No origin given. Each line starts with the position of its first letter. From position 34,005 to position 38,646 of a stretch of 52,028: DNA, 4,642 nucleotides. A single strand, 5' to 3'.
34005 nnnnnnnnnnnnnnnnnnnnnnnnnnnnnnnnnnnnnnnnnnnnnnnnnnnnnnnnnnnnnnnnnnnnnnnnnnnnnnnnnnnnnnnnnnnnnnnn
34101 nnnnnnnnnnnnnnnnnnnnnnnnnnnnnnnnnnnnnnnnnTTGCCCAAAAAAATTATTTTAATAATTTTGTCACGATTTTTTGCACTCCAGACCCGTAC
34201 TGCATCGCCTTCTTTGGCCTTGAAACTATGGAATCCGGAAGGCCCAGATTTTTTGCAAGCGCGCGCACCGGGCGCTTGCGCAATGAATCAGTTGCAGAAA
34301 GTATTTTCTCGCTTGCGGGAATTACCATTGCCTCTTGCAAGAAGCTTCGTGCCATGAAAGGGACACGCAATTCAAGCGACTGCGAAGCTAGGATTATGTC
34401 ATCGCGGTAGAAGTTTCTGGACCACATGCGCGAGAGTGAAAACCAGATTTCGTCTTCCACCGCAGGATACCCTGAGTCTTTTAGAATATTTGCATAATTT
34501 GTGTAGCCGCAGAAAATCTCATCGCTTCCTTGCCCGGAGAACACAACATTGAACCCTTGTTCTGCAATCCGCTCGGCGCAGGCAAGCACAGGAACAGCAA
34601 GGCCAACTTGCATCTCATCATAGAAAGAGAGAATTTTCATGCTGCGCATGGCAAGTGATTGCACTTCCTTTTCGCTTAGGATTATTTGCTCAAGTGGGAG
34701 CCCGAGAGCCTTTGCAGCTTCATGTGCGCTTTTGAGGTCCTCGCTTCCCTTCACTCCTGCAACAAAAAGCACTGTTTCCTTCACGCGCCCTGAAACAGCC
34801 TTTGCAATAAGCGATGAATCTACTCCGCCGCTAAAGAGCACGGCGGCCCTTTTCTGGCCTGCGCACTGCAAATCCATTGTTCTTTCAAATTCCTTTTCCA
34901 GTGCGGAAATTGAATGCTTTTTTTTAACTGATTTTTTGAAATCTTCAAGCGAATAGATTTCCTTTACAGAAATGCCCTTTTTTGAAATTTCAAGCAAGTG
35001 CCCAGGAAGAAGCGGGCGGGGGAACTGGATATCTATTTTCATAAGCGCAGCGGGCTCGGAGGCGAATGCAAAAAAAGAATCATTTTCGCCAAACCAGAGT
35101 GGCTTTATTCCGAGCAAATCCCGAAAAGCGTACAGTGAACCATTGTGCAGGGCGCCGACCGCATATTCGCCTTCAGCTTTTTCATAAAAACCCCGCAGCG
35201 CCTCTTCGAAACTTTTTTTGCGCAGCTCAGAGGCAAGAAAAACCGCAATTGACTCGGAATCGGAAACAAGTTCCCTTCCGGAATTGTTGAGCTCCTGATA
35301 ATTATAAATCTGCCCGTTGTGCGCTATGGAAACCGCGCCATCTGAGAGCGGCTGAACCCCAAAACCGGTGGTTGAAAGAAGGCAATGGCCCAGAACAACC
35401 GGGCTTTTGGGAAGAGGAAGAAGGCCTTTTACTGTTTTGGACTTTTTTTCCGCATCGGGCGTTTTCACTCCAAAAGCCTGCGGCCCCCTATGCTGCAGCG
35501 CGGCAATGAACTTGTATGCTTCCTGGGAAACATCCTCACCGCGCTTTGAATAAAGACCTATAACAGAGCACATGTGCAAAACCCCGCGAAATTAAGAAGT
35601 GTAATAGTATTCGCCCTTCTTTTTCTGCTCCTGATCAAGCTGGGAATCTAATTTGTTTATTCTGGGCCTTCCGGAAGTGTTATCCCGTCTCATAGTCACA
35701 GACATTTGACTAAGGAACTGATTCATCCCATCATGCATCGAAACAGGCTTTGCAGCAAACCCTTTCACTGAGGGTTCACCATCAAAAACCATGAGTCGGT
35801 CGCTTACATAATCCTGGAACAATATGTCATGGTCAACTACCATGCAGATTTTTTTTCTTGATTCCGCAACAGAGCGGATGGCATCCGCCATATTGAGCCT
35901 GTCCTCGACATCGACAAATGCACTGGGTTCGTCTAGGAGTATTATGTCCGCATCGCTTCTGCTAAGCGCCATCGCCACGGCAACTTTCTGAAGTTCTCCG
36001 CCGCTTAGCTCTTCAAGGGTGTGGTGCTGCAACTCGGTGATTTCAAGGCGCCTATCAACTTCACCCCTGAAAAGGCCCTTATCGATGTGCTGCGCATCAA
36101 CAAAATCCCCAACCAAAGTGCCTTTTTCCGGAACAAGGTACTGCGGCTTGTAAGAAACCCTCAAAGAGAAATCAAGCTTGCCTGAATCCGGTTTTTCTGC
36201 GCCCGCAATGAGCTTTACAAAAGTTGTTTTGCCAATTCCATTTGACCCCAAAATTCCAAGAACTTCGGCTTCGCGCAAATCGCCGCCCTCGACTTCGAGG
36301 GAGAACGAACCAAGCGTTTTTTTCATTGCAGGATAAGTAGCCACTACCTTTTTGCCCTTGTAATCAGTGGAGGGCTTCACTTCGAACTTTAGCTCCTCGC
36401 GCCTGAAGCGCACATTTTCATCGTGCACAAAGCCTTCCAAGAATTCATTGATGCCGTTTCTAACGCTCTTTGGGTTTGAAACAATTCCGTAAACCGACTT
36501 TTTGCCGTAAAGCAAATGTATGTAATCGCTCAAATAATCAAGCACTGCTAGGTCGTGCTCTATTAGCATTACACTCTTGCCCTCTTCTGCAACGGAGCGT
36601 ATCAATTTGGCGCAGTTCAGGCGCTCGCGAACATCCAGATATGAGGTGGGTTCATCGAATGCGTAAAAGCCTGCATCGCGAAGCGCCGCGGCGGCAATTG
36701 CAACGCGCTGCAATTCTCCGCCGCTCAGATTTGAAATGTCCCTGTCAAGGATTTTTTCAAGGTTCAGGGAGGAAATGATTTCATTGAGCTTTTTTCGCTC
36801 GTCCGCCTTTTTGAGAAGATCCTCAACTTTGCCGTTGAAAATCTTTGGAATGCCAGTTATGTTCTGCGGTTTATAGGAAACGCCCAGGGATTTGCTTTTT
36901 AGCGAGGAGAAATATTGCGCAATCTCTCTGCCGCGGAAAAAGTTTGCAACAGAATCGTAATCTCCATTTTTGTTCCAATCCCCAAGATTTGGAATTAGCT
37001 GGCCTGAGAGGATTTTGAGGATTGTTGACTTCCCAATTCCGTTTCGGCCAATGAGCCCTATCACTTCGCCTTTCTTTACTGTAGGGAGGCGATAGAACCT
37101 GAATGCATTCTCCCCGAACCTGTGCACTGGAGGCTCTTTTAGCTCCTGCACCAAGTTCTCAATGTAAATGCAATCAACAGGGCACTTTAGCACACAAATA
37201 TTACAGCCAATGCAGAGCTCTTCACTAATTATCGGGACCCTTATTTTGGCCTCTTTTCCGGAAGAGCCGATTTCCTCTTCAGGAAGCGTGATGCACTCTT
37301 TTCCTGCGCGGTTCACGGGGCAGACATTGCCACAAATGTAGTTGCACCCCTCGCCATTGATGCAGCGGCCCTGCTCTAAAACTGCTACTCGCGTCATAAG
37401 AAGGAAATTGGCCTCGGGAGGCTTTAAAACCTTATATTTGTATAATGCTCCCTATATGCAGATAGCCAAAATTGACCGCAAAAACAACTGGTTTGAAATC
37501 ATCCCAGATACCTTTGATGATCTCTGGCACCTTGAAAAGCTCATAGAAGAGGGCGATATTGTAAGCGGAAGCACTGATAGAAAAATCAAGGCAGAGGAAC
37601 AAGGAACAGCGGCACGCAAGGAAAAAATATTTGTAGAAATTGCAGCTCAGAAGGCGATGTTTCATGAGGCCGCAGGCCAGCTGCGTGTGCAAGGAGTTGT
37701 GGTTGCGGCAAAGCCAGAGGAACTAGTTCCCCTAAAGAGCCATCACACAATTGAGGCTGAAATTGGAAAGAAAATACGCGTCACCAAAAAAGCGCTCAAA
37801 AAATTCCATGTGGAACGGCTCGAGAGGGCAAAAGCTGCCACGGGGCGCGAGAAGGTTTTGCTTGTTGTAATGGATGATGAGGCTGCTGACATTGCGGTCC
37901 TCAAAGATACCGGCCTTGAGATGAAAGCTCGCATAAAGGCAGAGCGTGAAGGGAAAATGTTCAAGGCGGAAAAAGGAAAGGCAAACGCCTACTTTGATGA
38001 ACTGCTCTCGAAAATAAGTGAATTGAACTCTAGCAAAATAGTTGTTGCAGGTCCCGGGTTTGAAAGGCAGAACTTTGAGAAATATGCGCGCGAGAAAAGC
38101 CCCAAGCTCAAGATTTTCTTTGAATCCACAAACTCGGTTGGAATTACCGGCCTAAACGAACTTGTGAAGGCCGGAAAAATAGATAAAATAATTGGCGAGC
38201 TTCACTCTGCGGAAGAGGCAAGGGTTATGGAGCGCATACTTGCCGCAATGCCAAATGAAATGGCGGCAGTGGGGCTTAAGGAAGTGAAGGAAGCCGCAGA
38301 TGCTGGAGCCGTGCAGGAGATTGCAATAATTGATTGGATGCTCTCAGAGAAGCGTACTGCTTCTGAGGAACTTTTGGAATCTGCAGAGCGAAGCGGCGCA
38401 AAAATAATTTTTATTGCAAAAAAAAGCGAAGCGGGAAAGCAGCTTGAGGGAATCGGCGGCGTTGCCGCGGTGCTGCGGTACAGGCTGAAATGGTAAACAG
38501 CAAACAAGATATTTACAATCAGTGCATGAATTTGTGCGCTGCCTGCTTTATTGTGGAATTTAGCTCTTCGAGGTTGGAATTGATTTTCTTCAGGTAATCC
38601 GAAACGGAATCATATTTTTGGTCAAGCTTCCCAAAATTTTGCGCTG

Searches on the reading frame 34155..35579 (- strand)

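Call 70: search_protein_families(library=pfam, proteins=[window:34155-35579:-], max_evalue=0.001)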
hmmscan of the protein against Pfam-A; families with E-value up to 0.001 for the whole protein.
window:34155-35579:- (474 aa): 5 families
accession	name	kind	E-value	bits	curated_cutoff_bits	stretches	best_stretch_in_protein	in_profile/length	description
PF00733.27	Asn_synthase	-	7.5e-37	128.2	21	2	227-365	2-141/354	Asparagine synthase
PF13537.11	GATase_7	-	1e-15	58.3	25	1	74-180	12-122/123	Glutamine amidotransferase domain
PF13522.11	GATase_6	-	7.1e-13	49.1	27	1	60-175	11-130/130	Glutamine amidotransferase domain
PF24167.1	DUF7411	-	4.6e-07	30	28.7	1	245-313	3-69/194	Family of unknown function (DUF7411)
PF02540.23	NAD_synthase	-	0.00017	21.2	21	0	238-303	14-83/242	NAD synthase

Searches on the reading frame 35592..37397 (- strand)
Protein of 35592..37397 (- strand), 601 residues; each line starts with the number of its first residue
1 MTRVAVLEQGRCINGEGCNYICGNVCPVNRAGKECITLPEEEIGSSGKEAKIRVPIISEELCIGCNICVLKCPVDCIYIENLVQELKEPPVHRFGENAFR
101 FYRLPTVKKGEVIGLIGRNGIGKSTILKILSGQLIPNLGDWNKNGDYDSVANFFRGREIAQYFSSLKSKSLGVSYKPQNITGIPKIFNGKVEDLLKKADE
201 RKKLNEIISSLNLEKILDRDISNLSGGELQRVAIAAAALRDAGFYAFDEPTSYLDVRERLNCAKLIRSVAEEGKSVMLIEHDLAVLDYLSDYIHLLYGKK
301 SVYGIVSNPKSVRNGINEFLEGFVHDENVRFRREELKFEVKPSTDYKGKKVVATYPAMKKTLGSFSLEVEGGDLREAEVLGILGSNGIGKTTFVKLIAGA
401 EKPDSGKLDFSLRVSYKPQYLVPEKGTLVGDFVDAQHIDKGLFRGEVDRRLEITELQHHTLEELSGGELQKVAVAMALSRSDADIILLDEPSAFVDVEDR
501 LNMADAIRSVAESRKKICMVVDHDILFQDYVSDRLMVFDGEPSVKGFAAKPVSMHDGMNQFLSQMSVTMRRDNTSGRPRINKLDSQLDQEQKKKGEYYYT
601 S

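Call 70: search_protein_families(library=pfam, proteins=[window:35592-37397:-], max_evalue=0.001)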
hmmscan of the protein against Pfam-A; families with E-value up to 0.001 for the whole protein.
window:35592-37397:- (601 aa): 9 families
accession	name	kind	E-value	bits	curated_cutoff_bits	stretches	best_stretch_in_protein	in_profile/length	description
PF00005.33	ABC_tran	-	1.5e-42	145.9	25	2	106-252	7-137/137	ABC transporter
PF02463.25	SMC_N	-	1.8e-11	44.3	40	0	201-272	117-189/220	RecF/RecN/SMC N terminal domain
PF13304.12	AAA_21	-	3.1e-11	44.3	27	0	113-131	2-20/304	AAA domain, putative AbiEii toxin, Type IV TA system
PF00037.32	Fer4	-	1.3e-05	25.2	21.1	1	55-78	1-24/24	4Fe-4S binding domain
PF13476.12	AAA_23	-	9e-05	23.6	27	0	112-210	21-127/201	AAA domain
PF03193.22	RsgA_GTPase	-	0.0004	20.7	30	0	105-134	101-130/174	RsgA GTPase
PF00931.28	NB-ARC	-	0.00066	19.4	23.5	0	376-400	17-41/248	NB-ARC domain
PF13555.12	AAA_29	-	0.00086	19.4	27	0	108-135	21-47/61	P-loop containing region of AAA domain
PF03215.21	Rad17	-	0.00092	19.6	23.8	0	108-144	44-79/186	Rad17 P-loop domain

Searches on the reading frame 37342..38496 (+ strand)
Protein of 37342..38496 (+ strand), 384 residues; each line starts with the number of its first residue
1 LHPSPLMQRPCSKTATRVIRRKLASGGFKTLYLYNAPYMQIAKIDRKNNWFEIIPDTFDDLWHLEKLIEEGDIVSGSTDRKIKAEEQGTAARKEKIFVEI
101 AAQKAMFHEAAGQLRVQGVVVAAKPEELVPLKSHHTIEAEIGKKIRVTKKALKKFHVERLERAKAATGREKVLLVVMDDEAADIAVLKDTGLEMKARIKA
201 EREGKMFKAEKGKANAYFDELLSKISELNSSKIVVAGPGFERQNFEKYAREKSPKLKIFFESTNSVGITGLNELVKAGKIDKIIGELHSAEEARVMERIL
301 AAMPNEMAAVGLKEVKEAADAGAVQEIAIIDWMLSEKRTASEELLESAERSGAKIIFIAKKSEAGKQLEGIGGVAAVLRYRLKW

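Call 70: search_protein_families(library=pfam, proteins=[window:37342-38496:+], max_evalue=0.001)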
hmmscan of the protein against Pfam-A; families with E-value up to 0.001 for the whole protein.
window:37342-38496:+ (384 aa): 4 families
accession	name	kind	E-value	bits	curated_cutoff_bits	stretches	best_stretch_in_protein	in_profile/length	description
PF03463.20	eRF1_1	-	3e-24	85.8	23.8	1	46-163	11-122/123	eRF1 domain 1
PF03465.20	eRF1_3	-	1.1e-16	61.6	25.8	1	290-382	2-106/106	eRF1 domain 3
PF03464.20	eRF1_2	-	1e-05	26.3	27.1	1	172-277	2-126/133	eRF1 domain 2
PF10105.14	DUF2344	-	0.00061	20.2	23.8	0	253-349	42-130/176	Uncharacterized protein conserved in bacteria (DUF2344)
